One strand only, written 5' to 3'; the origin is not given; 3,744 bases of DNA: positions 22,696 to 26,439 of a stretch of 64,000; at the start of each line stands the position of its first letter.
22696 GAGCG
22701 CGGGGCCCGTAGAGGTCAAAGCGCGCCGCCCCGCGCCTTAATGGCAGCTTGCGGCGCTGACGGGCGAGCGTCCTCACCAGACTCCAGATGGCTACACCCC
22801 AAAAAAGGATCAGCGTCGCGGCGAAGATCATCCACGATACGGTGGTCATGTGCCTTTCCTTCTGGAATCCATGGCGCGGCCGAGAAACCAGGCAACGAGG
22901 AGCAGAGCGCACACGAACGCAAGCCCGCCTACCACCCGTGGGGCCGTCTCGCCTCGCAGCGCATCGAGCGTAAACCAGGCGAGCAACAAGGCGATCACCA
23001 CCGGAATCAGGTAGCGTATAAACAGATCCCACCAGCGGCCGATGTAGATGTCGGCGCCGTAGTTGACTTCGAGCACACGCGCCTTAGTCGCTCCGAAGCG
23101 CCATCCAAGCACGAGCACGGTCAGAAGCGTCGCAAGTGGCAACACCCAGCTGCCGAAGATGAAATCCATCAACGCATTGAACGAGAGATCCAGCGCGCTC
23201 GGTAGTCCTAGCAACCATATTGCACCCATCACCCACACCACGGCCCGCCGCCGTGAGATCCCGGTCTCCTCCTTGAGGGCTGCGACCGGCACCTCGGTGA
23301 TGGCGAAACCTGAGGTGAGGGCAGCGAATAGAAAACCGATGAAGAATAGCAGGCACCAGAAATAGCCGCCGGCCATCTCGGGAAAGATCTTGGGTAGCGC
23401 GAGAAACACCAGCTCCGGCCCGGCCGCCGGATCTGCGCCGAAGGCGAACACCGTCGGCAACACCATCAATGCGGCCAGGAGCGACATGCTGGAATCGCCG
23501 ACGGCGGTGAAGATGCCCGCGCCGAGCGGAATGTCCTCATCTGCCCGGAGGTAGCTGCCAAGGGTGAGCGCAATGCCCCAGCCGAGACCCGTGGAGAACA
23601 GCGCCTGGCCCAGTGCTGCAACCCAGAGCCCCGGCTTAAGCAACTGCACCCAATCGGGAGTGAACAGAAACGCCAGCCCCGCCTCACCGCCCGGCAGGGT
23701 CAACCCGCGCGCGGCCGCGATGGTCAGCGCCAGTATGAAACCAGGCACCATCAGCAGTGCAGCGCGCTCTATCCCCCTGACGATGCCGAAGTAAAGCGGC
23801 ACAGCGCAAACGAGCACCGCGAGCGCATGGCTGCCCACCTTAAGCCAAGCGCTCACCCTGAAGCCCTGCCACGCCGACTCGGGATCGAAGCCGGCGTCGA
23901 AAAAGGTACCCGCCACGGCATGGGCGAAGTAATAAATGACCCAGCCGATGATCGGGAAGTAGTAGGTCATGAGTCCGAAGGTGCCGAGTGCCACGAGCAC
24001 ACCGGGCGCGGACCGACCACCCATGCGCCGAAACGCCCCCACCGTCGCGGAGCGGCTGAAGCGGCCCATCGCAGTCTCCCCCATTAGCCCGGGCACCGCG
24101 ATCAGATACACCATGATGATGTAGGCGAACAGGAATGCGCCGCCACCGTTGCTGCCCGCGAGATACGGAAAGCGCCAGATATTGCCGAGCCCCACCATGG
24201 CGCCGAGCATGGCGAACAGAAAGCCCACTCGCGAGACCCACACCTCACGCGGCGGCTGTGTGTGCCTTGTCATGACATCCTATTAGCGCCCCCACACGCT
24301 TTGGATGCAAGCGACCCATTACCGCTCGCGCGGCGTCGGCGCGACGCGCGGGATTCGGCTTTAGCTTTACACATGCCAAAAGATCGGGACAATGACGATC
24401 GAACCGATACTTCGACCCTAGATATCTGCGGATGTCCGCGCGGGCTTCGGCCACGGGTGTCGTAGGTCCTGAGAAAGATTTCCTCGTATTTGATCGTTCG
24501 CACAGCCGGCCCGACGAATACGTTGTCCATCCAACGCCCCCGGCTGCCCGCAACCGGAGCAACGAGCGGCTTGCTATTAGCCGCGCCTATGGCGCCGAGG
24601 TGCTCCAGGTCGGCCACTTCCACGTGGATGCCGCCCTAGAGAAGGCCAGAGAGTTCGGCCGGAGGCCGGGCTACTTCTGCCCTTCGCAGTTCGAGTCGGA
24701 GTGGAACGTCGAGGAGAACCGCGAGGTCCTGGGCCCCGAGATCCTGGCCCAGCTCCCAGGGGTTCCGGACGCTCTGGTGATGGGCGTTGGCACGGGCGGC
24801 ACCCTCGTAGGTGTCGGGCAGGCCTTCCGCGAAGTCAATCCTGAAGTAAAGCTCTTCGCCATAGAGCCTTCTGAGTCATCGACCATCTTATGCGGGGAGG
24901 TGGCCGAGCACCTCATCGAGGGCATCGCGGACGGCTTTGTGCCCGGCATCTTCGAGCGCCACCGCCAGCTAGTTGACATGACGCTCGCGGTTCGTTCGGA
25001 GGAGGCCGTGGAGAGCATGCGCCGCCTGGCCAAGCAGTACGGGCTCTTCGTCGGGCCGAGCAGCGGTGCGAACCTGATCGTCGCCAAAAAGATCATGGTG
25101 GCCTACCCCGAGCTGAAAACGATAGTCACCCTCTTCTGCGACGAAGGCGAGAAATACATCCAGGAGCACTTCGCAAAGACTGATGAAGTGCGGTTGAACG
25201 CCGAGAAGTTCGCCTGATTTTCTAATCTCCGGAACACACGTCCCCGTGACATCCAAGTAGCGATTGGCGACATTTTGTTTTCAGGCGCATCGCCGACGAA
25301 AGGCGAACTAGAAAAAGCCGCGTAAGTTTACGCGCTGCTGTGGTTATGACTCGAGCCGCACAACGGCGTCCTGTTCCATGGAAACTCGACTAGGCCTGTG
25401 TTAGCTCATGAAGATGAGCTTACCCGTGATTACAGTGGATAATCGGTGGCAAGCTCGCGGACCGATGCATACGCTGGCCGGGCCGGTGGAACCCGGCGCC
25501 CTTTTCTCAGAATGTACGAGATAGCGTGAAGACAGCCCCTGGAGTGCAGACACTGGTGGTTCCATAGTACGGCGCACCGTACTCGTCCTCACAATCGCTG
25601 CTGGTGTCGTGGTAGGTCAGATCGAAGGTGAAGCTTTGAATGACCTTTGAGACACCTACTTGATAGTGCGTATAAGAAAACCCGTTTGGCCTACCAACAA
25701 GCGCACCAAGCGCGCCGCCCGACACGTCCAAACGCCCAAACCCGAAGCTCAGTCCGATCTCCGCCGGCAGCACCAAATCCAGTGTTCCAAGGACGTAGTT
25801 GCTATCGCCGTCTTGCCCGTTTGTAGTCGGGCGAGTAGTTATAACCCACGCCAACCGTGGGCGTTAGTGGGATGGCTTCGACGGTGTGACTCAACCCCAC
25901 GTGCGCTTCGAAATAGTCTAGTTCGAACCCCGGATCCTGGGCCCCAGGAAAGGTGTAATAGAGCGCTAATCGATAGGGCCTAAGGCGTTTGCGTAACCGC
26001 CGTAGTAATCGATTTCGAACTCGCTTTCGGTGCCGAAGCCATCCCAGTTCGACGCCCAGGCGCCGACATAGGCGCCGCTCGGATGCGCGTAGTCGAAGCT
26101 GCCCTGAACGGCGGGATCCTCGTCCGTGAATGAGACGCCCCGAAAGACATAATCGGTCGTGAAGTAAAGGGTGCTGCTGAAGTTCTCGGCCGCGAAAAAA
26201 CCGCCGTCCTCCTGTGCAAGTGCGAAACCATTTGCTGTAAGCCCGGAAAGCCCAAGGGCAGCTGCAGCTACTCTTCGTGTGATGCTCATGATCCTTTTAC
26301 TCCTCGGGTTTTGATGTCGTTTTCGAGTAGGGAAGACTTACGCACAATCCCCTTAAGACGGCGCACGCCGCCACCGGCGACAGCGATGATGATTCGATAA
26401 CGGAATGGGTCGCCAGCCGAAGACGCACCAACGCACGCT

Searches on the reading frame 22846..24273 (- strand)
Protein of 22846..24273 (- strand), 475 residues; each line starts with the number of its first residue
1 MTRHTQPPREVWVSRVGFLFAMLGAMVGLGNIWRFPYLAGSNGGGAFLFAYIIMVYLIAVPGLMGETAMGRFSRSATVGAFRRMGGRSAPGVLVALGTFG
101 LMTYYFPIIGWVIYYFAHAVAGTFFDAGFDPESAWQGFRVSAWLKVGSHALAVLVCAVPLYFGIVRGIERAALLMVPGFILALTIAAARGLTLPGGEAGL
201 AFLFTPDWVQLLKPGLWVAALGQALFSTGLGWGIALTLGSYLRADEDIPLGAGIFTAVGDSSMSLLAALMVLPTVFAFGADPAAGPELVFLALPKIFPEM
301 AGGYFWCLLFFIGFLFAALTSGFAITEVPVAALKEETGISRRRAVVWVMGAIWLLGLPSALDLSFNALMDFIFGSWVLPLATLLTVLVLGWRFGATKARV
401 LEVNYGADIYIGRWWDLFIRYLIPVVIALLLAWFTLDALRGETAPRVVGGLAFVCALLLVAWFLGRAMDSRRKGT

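Call 44: search_protein_families(library=ncbifam, proteins=[window:22846-24273:-], max_evalue=0.00001)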
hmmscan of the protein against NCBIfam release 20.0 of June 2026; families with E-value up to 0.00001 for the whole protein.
window:22846-24273:- (475 aa): 1 family
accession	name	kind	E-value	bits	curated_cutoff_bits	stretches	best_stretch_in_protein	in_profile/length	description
NF037979.1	Na_transp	subfamily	8.7e-33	113.9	50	1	18-363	7-346/419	sodium-dependent transporter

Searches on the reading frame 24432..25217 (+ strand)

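Call 44: search_protein_families(library=ncbifam, proteins=[window:24432-25217:+], max_evalue=0.00001)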
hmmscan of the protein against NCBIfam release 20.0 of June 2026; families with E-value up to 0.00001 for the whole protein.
window:24432-25217:+ (261 aa): 23 families
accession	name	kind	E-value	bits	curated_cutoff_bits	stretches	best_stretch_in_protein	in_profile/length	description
TIGR01136.1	cysKM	subfamily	3.1e-47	161.4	344.15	1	41-244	90-295/299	cysteine synthase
TIGR01139.1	cysK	equivalog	1.3e-45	156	350.95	1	42-244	91-294/298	cysteine synthase A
NF007989.0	PRK10717.1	equivalog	6e-32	111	387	1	40-248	97-318/334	cysteine synthase A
TIGR01138.1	cysM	equivalog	6e-31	108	394.2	1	40-244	91-286/290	cysteine synthase B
TIGR03945.1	PLP_SbnA_fam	equivalog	7.4e-31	107.3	349.95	1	42-245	92-297/304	2,3-diaminopropionate biosynthesis protein SbnA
NF008735.0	PRK11761.1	equivalog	1.2e-29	103.6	413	1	40-244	95-290/296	cysteine synthase CysM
TIGR01137.1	cysta_beta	equivalog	2e-25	89.4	510.25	1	43-248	97-311/457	cystathionine beta-synthase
NF053679.1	CysteaSynCapA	equivalog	4.3e-17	61.9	600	1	85-247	149-319/329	cysteate synthase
NF052478.1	CystDsulMYC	equivalog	5.5e-12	45.7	600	1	110-248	179-326/354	L-cysteine desulfhydrase Cds1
TIGR01127.1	ilvA_1Cterm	equivalog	9.1e-12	44.6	378.75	1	47-215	87-262/380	threonine ammonia-lyase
NF005292.0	PRK06815.1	equivalog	7.8e-11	41.6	371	1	41-233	102-302/320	threonine/serine dehydratase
NF006050.0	PRK08197.1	equivalog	2.2e-09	36.6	303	0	50-136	170-255/406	threonine synthase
NF006390.0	PRK08639.1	equivalog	2.4e-08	33.4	421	1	56-160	124-226/418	threonine ammonia-lyase IlvA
NF006674.0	PRK09224.1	subfamily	7.7e-08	31.5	577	1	50-155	115-218/508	threonine ammonia-lyase IlvA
TIGR01124.1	ilvA_2Cterm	equivalog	1.5e-07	30.4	411.3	1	49-153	106-208/499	threonine ammonia-lyase, biosynthetic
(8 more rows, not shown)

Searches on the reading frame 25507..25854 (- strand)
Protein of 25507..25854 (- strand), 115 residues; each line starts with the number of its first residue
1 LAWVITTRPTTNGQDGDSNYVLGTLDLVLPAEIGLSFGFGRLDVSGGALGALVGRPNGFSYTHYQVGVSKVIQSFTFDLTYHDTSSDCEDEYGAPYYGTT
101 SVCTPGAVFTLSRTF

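Call 44: search_protein_families(library=ncbifam, proteins=[window:25507-25854:-], max_evalue=0.00001)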
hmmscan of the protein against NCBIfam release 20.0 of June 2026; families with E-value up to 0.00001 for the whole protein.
window:25507-25854:- (115 aa): 1 family
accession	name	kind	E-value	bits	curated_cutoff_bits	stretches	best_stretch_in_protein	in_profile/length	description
TIGR02001.1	gcw_chp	subfamily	1.6e-07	31.1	47.15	1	15-115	154-244/244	TorF family putative porin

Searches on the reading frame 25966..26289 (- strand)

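Call 44: search_protein_families(library=ncbifam, proteins=[window:25966-26289:-], max_evalue=0.00001)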
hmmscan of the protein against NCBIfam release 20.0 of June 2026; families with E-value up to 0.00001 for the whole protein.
window:25966-26289:- (107 aa): 1 family
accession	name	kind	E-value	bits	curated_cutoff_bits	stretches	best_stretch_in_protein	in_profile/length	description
TIGR02001.1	gcw_chp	subfamily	9.3e-26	90.9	47.15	1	9-103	7-99/244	TorF family putative porin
